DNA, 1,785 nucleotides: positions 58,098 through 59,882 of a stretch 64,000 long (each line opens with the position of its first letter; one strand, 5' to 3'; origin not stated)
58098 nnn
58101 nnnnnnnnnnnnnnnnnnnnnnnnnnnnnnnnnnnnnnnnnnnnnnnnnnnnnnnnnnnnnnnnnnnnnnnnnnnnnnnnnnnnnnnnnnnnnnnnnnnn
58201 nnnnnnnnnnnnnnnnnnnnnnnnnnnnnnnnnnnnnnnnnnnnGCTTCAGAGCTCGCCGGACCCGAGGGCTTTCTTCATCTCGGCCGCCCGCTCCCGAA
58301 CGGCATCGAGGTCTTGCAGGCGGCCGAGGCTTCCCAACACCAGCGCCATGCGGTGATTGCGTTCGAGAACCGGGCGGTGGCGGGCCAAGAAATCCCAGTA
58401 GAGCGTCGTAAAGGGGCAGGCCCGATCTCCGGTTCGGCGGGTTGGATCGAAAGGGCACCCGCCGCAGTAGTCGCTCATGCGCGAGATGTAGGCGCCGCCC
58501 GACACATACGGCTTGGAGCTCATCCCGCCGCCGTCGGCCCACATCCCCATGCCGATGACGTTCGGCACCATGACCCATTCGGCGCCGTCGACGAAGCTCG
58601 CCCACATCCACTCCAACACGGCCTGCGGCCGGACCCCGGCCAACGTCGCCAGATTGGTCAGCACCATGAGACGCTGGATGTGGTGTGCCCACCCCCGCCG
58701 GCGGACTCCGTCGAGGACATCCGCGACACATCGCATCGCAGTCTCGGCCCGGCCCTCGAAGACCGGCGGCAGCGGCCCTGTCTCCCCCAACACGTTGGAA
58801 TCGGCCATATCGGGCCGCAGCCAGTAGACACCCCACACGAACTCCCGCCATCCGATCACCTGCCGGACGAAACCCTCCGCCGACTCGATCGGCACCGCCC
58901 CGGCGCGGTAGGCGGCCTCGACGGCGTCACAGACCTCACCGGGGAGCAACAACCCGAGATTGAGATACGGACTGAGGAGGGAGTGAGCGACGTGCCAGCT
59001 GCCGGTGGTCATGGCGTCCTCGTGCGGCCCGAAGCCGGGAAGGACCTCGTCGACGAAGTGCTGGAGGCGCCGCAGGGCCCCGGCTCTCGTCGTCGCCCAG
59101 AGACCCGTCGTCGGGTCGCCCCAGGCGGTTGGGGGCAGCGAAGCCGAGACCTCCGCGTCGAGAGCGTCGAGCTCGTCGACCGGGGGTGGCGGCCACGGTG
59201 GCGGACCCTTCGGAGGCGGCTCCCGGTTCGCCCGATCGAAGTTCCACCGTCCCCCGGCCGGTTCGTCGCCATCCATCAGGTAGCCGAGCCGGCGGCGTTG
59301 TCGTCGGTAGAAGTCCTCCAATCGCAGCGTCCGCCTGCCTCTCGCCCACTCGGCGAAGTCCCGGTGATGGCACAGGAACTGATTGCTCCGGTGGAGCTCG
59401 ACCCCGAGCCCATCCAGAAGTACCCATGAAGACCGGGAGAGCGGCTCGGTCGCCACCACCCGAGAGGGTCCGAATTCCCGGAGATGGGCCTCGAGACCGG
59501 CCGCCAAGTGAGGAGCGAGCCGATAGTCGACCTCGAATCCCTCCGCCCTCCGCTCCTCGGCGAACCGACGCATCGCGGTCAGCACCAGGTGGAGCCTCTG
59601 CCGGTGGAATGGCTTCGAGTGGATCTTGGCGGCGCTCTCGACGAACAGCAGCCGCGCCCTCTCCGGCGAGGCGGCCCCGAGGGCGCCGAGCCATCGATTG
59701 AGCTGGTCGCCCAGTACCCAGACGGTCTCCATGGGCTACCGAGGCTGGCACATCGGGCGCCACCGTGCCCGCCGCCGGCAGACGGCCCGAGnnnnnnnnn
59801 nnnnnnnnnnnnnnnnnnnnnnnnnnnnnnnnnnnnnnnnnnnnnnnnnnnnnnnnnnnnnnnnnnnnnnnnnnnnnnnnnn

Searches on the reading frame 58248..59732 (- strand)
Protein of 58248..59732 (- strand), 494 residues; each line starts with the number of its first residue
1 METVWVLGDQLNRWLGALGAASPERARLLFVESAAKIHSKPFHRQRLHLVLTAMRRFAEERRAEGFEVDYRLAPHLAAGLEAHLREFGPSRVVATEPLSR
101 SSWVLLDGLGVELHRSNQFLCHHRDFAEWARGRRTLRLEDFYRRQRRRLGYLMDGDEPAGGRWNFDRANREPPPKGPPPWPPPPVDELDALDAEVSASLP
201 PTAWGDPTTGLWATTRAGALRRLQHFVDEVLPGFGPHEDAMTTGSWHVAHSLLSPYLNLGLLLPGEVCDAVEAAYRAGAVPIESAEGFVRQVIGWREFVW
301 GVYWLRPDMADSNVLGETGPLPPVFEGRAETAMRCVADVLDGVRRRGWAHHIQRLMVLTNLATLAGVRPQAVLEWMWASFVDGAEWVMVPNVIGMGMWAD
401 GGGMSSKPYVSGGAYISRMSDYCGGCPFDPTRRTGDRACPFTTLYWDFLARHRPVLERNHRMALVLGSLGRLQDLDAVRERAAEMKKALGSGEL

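Call 43: search_protein_families(library=pfam, proteins=[window:58248-59732:-], max_evalue=0.00001)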
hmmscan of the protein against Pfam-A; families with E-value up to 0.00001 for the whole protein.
window:58248-59732:- (494 aa): 1 family
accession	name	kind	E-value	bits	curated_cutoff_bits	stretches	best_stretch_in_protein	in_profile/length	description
PF04244.19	DPRP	-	7.1e-49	167.1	22.1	1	4-196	1-205/224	Deoxyribodipyrimidine photo-lyase-related protein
